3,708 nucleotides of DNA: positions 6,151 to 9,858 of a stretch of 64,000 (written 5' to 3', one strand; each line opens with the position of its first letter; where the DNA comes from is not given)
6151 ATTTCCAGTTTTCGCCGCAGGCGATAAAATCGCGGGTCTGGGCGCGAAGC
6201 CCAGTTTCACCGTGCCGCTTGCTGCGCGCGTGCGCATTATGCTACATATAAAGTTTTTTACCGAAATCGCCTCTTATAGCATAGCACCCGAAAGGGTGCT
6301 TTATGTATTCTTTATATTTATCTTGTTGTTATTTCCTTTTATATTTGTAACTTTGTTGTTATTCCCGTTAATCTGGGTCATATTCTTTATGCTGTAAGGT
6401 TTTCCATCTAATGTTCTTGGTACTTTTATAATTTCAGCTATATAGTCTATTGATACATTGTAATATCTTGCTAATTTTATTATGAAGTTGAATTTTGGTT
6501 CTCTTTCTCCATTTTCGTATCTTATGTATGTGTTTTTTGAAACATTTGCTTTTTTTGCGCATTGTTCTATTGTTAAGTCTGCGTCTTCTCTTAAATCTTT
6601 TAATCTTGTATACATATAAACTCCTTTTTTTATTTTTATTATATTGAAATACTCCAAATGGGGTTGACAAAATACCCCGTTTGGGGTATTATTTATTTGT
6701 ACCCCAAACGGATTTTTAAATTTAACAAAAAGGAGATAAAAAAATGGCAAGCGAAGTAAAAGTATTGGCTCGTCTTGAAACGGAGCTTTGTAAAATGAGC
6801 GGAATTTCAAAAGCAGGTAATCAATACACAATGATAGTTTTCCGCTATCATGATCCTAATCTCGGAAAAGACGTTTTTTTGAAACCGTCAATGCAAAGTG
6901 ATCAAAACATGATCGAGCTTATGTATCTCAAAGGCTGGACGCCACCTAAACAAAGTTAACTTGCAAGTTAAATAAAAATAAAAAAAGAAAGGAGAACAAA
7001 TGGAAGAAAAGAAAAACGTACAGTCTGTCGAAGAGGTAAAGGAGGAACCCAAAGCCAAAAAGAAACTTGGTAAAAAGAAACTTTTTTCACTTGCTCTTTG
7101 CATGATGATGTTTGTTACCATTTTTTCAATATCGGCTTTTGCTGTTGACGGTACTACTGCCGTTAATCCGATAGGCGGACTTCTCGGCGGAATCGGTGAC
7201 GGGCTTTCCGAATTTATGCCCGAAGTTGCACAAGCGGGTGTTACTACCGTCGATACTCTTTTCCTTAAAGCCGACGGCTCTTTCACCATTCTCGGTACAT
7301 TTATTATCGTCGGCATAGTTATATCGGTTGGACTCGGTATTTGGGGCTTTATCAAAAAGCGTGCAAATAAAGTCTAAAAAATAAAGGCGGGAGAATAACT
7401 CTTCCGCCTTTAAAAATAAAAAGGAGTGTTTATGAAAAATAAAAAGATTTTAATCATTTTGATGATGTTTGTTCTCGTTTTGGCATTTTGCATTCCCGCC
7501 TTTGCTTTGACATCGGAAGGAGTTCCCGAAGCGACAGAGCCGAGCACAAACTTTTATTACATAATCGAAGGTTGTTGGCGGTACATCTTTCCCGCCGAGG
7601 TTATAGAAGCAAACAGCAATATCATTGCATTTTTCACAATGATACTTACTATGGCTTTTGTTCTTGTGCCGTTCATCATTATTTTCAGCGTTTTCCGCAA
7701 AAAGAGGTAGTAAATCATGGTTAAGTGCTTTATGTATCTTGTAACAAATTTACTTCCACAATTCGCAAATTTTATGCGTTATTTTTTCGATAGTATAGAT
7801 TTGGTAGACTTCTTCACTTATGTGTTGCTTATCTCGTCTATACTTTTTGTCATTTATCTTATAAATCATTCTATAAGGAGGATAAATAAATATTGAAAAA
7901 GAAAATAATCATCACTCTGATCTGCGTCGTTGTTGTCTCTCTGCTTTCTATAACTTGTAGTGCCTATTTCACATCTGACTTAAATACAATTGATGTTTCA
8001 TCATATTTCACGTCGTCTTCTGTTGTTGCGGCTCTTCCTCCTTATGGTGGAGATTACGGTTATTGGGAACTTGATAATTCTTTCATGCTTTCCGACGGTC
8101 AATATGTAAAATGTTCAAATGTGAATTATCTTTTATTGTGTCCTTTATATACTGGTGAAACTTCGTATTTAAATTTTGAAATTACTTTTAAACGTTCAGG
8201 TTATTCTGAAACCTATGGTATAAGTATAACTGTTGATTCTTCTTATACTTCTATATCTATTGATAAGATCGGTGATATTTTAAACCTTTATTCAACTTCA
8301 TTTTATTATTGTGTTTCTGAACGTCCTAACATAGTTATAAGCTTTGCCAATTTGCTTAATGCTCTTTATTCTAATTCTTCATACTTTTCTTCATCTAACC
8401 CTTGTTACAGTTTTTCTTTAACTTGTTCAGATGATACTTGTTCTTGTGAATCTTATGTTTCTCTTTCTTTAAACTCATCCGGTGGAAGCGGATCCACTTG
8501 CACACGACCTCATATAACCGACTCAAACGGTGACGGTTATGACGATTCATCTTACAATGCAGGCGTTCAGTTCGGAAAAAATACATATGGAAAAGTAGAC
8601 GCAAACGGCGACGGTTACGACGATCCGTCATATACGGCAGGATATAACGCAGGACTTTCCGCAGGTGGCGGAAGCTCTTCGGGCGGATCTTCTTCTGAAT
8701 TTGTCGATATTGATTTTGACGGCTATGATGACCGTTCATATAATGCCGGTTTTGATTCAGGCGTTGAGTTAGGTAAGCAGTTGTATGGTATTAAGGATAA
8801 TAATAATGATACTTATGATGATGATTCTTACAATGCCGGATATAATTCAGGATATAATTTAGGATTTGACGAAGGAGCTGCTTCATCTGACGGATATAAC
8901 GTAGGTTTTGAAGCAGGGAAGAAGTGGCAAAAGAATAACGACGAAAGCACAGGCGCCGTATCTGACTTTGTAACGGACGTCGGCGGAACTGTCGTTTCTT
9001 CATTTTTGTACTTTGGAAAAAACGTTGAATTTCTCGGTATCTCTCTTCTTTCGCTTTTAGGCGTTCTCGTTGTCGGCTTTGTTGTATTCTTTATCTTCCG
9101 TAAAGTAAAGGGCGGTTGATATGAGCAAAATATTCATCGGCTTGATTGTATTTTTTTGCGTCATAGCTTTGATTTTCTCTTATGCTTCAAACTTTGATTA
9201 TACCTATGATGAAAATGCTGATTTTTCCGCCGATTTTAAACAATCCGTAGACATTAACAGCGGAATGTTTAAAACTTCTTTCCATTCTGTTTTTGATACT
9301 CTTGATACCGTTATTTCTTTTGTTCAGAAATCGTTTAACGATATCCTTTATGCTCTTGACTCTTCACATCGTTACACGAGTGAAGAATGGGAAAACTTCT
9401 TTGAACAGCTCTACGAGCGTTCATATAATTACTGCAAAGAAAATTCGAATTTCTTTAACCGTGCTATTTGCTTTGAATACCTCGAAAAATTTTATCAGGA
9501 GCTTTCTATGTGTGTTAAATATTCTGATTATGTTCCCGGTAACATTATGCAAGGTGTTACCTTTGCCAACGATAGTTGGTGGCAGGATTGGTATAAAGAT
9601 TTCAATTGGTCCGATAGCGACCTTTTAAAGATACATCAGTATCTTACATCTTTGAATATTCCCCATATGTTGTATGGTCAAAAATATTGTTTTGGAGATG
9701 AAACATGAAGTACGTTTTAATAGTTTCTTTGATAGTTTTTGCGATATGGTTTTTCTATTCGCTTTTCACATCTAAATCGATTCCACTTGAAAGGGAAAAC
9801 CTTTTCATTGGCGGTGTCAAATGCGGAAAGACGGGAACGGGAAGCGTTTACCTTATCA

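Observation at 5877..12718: Integrated filamentous (inovirus-like) prophage of a Gram-positive Clostridia host, inserted in tRNA-Ser(GGA)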

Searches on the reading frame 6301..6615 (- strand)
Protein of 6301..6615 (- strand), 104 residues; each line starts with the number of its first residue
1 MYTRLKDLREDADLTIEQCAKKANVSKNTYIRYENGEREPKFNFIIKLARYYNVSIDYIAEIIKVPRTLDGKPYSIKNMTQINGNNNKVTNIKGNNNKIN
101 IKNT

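Call 7: search_protein_families(library=pfam, max_evalue=1, proteins=[window:6301-6615:-])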
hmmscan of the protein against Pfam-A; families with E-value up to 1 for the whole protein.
window:6301-6615:- (104 aa): 6 families
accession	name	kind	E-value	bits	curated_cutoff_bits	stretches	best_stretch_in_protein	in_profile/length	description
PF01381.28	HTH_3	-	1.8e-16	60.3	23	1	5-59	1-55/55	Helix-turn-helix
PF13560.12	HTH_31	-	1.1e-12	48.4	27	1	4-57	5-59/64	Helix-turn-helix domain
PF12844.13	HTH_19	-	1.1e-10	41.6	30.2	1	4-59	3-58/64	Helix-turn-helix domain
PF13443.12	HTH_26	-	0.00063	20.4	22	1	4-62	1-60/63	Cro/C1-type HTH DNA-binding domain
PF13413.12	HTH_25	-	0.087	13.1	24.6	1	4-29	1-26/62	Helix-turn-helix domain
PF15731.11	MqsA_antitoxin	-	0.18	12.4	30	1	6-51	75-119/131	Antitoxin component of bacterial toxin-antitoxin system, MqsA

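Call 8: search_protein_families(library=phrogs, max_evalue=1, proteins=[window:6301-6615:-])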
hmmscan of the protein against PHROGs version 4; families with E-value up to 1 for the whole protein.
window:6301-6615:- (104 aa): 35 families (the best 25 are shown)
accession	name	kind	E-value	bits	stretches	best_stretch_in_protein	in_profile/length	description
phrog_8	-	transcription regulation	1.2e-17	65.4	1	2-59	78-135/346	transcriptional regulator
phrog_3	-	transcription regulation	8.5e-14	53.1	1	1-69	89-155/430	transcriptional repressor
phrog_2439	-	transcription regulation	6.6e-10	39.4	1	3-60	10-67/367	transcriptional regulator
phrog_4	-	transcription regulation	1.1e-09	38.7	1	3-66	139-198/400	transcriptional repressor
phrog_2967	-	transcription regulation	8.7e-09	36.2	1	2-81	12-95/225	transcriptional regulator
phrog_1994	-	DNA, RNA and nucleotide metabolism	7.4e-07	30.2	1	4-64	3-63/170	DNA binding protein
phrog_4836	-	transcription regulation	1.5e-06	28.9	1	3-49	78-124/194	CII-like regulator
phrog_5823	-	transcription regulation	1.7e-06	28.5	1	4-56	10-63/404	transcriptional regulator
phrog_2104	-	unknown function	3.2e-06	28.3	1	3-41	42-80/103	-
phrog_6962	-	unknown function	7.7e-06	27.1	1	5-51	6-52/73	-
phrog_2328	-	transcription regulation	2.8e-05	24.9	1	3-60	18-75/128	transcriptional repressor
phrog_1728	-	transcription regulation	6.1e-05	23.1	1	4-62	7-65/380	transcriptional regulator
phrog_34939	-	unknown function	7.5e-05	23.5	1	3-81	12-88/280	-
phrog_1373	-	transcription regulation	9.2e-05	23.5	1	5-57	68-120/166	transcriptional regulator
phrog_19114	-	unknown function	0.00069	20.7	1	5-53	76-123/135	-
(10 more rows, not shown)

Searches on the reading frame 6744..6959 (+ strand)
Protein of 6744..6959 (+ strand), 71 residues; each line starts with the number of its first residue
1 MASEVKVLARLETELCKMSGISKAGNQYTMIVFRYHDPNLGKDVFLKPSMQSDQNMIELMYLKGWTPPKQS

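Call 7: search_protein_families(library=pfam, max_evalue=1, proteins=[window:6744-6959:+])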
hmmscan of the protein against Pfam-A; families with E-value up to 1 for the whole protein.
window:6744-6959:+ (71 aa): 1 family
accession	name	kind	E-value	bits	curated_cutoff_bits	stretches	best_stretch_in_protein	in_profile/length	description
PF05383.23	La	-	0.036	14.4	37.1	1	33-60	7-35/59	La domain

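Call 8: search_protein_families(library=phrogs, max_evalue=1, proteins=[window:6744-6959:+])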
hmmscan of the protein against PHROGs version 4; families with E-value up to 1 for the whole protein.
window:6744-6959:+ (71 aa): 0 families

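Call 70: find_homologous_proteins(query=window:6744-6959:+, max_evalue=0.001)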
Query window:6744-6959:+ (71 aa): 4 proteins with E <= 0.001 among 4 candidates.
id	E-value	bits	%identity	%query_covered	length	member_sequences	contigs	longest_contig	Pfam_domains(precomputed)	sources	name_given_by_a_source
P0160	4.9e-40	152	99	100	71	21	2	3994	-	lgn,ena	-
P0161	1.4e-37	144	93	100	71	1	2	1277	-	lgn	-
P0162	4.4e-34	133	86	100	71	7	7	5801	-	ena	-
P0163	1.9e-13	68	81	59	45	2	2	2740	-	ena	-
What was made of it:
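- No ssDNA-binding protein is identified, and g71 is an ORFan (call 70).
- Tried and rejected: g71 homologue search found only near-identical copies (call 70).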

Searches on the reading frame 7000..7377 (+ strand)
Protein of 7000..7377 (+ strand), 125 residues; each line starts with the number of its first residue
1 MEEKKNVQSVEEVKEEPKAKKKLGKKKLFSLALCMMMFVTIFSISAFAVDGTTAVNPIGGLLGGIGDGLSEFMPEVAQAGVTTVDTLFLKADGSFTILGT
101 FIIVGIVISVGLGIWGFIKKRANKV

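Call 7: search_protein_families(library=pfam, max_evalue=1, proteins=[window:7000-7377:+])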
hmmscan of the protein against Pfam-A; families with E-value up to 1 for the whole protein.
window:7000-7377:+ (125 aa): 2 families
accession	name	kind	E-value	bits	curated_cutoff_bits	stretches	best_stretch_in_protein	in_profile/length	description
PF04956.18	TrbC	-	0.024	15.2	27.9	0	73-115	24-69/98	TrbC/VIRB2 pilin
PF20334.3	DUF6629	-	0.14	12.3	27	1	58-115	120-177/209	Family of unknown function (DUF6629)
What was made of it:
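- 7000..7377 (+): g125, a candidate coat protein: signal-peptide-like TM segment (31-49, ...SAFA/VDG), a second TM segment (96-114) and basic tail KKRANKV. Weak TrbC/VirB2 similarity only (E 0.024, call 7).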

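Call 8: search_protein_families(library=phrogs, max_evalue=1, proteins=[window:7000-7377:+])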
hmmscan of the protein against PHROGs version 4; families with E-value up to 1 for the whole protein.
window:7000-7377:+ (125 aa): 5 families
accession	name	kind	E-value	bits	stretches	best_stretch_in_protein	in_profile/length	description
phrog_32082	-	unknown function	0.13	13.8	0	93-112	11-30/109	-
phrog_4197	-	tail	0.28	9.8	1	43-102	682-744/1783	tail length tape measure protein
phrog_19434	-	unknown function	0.39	11.9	0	97-119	15-37/77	-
phrog_25932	-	unknown function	0.54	10.9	0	101-124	5-26/219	-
phrog_10683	-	unknown function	0.72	11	0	98-122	2-26/48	-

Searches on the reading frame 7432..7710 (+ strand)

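Call 7: search_protein_families(library=pfam, max_evalue=1, proteins=[window:7432-7710:+])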
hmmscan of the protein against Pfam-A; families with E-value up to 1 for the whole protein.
window:7432-7710:+ (92 aa): 2 families
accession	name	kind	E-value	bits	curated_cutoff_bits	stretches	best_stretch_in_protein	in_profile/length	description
PF17555.7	TssN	-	0.076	12.9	30.3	1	2-90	29-119/274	Type VI secretion system, TssN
PF12420.13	DUF3671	-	0.68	9.8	34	1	2-88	155-206/223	Fam-L, Fam-M like protein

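Call 8: search_protein_families(library=phrogs, max_evalue=1, proteins=[window:7432-7710:+])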
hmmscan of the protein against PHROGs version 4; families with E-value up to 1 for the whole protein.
window:7432-7710:+ (92 aa): 1 family
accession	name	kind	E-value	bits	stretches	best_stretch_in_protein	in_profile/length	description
phrog_1027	-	unknown function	0.77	11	0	57-83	7-33/81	-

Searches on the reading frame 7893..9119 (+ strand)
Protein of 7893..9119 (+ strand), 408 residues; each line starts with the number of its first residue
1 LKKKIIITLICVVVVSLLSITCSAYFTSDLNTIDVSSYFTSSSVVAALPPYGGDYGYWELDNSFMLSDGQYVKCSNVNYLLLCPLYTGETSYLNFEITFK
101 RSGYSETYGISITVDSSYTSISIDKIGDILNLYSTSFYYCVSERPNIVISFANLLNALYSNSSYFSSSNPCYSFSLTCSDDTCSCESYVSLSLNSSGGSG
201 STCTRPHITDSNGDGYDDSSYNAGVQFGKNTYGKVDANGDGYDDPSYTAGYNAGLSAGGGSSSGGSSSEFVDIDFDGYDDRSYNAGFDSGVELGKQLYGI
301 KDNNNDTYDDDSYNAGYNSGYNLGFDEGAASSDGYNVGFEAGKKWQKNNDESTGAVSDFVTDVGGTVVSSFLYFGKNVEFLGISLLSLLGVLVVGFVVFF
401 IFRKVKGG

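Call 7: search_protein_families(library=pfam, max_evalue=1, proteins=[window:7893-9119:+])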
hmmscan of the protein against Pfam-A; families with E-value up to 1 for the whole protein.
window:7893-9119:+ (408 aa): 1 family
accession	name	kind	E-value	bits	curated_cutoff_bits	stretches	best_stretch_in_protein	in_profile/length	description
PF09811.14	Yae1_N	-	0.2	11.8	27.5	0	316-329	17-30/39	Essential protein Yae1, N terminal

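Call 8: search_protein_families(library=phrogs, max_evalue=1, proteins=[window:7893-9119:+])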
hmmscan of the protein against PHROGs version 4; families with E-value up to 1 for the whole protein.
window:7893-9119:+ (408 aa): 2 families
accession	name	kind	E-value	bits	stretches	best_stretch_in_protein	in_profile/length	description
phrog_4785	-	unknown function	0.009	17.5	1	301-344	44-88/94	-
phrog_19024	-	unknown function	0.3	12.4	1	178-234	16-64/95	-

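Call 81: search_dna_similar(query=window:7893-9119:+, collection=phages, mode=protein, max_evalue=0.001, max_rows=10)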
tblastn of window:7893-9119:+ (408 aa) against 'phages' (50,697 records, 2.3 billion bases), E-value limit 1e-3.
No match.
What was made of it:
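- None of the putative coat or adsorption proteins matches any described family (calls 7, 8, 81).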

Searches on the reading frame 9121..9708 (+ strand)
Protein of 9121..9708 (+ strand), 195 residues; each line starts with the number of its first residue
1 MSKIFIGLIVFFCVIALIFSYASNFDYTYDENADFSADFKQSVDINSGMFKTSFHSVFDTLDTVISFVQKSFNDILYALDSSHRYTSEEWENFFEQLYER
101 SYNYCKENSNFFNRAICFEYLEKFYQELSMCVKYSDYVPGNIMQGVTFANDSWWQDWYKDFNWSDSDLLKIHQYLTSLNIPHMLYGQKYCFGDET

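Call 7: search_protein_families(library=pfam, max_evalue=1, proteins=[window:9121-9708:+])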
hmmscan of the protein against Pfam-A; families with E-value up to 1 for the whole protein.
window:9121-9708:+ (195 aa): 0 families

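Call 8: search_protein_families(library=phrogs, max_evalue=1, proteins=[window:9121-9708:+])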
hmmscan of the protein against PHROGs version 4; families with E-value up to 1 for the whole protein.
window:9121-9708:+ (195 aa): 2 families
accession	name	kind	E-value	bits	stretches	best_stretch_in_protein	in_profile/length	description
phrog_28799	-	unknown function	0.016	16.2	1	55-138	65-151/178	-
phrog_21961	-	unknown function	0.096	14.1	1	26-70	3-47/75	-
